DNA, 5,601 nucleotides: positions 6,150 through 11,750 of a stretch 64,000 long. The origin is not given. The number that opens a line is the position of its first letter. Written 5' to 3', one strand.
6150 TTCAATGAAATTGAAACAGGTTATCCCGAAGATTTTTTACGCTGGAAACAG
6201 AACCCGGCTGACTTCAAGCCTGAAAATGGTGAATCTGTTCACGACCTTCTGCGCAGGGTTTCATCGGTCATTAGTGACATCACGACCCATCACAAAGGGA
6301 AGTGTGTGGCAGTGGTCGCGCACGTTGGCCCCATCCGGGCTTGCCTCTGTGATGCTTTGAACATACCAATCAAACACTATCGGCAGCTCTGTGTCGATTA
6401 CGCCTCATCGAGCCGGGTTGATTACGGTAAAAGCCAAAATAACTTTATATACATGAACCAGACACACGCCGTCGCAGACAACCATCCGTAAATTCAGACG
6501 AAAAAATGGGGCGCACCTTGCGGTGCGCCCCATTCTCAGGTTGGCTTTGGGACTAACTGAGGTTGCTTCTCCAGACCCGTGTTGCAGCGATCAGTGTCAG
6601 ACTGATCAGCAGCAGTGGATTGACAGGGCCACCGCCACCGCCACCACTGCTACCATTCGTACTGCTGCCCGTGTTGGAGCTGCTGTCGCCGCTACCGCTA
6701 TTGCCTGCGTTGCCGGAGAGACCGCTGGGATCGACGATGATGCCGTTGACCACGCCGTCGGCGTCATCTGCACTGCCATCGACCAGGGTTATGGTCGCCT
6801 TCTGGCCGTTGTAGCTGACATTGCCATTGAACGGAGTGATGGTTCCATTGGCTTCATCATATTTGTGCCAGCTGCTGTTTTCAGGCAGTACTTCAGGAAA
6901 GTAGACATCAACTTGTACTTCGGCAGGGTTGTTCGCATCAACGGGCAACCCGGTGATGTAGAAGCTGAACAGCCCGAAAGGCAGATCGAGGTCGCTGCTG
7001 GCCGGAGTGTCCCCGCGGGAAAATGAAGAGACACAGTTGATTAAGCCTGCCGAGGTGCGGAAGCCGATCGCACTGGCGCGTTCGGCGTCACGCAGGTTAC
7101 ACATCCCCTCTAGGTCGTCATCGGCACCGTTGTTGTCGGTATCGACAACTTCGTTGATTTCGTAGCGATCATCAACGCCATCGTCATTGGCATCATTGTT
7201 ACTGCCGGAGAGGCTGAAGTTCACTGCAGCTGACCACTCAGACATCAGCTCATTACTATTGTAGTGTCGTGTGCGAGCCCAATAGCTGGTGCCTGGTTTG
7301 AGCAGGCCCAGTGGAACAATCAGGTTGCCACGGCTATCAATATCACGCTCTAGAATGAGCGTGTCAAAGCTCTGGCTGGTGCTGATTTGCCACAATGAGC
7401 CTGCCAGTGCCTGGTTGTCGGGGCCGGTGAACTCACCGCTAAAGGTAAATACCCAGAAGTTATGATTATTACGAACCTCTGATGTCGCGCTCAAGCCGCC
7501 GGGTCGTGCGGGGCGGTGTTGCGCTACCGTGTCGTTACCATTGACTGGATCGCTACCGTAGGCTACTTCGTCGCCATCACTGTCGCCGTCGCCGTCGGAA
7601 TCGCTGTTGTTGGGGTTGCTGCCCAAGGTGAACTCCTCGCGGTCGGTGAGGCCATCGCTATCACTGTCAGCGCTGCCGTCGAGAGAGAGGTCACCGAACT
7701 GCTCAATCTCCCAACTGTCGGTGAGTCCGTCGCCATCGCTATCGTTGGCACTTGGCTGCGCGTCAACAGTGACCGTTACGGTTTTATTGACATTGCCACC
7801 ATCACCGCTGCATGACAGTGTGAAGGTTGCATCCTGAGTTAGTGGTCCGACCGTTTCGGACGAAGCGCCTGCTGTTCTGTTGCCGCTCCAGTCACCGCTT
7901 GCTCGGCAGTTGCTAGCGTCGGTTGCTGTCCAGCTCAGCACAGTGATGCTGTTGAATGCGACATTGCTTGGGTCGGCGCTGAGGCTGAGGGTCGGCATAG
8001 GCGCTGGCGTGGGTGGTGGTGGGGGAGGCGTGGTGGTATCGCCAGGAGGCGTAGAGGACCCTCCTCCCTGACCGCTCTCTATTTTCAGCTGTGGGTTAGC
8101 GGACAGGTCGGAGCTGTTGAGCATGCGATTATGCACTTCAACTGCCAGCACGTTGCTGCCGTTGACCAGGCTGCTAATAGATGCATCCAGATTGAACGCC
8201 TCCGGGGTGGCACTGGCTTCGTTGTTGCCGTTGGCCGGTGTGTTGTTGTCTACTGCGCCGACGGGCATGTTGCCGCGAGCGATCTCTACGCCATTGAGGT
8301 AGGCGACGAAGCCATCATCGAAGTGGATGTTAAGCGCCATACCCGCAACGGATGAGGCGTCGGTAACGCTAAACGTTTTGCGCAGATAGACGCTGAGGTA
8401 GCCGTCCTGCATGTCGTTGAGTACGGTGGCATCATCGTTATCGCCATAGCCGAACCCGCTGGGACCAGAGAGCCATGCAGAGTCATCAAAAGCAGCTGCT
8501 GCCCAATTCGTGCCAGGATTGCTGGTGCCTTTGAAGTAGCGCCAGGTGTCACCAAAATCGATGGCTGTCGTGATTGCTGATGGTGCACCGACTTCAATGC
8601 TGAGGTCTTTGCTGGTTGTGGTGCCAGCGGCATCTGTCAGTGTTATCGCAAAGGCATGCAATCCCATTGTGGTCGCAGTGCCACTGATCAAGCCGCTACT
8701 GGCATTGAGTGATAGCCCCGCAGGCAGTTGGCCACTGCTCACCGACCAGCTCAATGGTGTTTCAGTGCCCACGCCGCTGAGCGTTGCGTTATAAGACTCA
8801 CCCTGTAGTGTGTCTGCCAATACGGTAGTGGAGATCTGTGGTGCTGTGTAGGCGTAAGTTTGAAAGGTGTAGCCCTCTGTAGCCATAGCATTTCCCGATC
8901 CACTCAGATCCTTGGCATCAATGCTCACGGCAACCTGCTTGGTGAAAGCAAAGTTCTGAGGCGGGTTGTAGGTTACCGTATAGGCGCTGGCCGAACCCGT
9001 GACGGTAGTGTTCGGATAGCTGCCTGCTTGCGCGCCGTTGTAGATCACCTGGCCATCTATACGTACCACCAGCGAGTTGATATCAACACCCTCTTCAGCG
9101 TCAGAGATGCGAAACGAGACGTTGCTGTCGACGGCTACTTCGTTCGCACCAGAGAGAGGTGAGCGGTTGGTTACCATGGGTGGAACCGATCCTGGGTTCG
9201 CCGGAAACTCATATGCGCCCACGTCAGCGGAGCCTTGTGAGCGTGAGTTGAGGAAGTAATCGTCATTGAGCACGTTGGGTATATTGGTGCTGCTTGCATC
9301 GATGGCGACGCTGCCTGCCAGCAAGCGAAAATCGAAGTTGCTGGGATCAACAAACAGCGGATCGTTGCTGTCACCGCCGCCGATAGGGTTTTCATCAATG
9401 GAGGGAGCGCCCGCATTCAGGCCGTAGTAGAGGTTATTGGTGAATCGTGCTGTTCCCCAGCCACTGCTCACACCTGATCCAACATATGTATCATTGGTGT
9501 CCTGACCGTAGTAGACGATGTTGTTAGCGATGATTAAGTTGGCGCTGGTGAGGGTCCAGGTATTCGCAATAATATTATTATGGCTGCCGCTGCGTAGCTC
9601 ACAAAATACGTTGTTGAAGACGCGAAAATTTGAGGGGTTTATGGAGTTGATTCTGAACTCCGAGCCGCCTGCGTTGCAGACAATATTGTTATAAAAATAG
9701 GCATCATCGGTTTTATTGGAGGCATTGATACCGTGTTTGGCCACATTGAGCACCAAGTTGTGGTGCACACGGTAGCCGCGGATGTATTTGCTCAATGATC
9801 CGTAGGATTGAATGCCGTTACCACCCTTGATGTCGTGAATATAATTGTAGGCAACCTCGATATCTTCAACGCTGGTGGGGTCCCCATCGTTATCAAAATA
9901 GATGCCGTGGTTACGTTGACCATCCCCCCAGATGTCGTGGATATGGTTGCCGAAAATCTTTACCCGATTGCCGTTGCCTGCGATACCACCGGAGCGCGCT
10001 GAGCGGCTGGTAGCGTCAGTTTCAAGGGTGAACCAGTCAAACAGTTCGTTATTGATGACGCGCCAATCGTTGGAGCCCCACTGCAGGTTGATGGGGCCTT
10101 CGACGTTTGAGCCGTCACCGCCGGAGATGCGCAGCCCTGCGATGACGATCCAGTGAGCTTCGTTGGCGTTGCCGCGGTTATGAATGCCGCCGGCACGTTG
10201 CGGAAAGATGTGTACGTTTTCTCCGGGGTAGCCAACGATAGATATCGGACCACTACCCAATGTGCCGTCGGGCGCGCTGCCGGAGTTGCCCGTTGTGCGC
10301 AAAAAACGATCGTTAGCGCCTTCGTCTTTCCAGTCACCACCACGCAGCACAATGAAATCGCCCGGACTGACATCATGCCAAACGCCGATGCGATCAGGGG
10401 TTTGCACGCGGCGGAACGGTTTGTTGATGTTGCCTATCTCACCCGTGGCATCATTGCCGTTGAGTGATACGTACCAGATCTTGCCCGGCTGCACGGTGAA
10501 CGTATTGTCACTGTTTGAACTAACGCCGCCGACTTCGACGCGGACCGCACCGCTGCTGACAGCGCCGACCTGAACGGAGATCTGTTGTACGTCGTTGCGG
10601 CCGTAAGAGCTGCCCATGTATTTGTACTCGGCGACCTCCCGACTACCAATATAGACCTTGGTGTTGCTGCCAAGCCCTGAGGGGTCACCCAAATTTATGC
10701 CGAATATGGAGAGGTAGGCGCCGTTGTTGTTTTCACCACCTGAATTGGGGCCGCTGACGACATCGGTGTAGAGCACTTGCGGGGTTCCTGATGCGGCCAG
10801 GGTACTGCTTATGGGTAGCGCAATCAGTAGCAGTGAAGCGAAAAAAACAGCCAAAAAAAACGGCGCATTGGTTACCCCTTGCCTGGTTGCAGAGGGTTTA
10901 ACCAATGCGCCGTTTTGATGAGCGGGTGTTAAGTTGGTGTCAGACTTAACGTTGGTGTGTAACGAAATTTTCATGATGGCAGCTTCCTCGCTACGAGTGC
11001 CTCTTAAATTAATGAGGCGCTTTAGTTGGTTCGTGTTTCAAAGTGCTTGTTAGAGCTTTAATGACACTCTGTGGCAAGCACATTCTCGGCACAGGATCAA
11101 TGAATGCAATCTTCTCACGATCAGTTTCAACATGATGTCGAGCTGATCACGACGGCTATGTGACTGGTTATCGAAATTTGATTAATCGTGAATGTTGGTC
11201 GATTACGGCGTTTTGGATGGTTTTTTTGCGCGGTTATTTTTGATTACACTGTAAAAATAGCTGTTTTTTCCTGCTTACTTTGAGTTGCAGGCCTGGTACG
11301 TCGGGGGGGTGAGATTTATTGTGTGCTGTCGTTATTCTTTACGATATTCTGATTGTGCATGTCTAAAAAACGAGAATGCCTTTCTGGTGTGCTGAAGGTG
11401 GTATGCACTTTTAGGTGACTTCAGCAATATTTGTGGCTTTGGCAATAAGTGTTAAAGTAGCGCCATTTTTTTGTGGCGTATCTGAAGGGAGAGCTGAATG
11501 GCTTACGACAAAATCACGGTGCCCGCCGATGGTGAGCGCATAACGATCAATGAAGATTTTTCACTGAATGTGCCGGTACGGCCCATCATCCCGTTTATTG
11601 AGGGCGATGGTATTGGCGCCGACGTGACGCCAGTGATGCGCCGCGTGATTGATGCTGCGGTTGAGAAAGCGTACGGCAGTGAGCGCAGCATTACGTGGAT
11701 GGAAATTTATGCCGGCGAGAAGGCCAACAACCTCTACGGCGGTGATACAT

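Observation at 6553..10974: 1473-aa secreted beta-helix / multi-adhesion-domain protein with its own long leader and terminator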

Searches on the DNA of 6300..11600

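Call 51: search_rna_families(source=window, start=6300, end=11600, threshold=evalue, max_evalue=1)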
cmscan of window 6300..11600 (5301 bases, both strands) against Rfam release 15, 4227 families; matches with E-value up to 1: 4.
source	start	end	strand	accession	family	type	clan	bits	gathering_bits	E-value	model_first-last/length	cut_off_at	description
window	6495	6542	+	RF02066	STnc320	Gene; sRNA;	-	34.3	50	0.0011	1-55/55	no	Salmonella enterica sRNA STnc320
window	6498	6568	-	RF02353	BjrC68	Gene; sRNA;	-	28.2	39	0.00027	1-82/82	no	Bradyrhizobiaceae sRNA BjrC68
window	7482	7553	+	RF03624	mir-5345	Gene; miRNA;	-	21.3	95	0.54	1-76/76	no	mir-5345 microRNA precursor family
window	6724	6783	+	RF01059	mir-598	Gene; miRNA;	-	21.1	69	0.83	1-80/80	no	mir-598 microRNA precursor family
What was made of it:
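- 10975..11497 (-): 523-bp divergent intergenic region shared with icd. It contains one weak sigma-70-like site (11455..11426). No Rfam family at E<=1 (call 51).
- Tried and rejected: No Rfam match at E<=1 (call 51).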
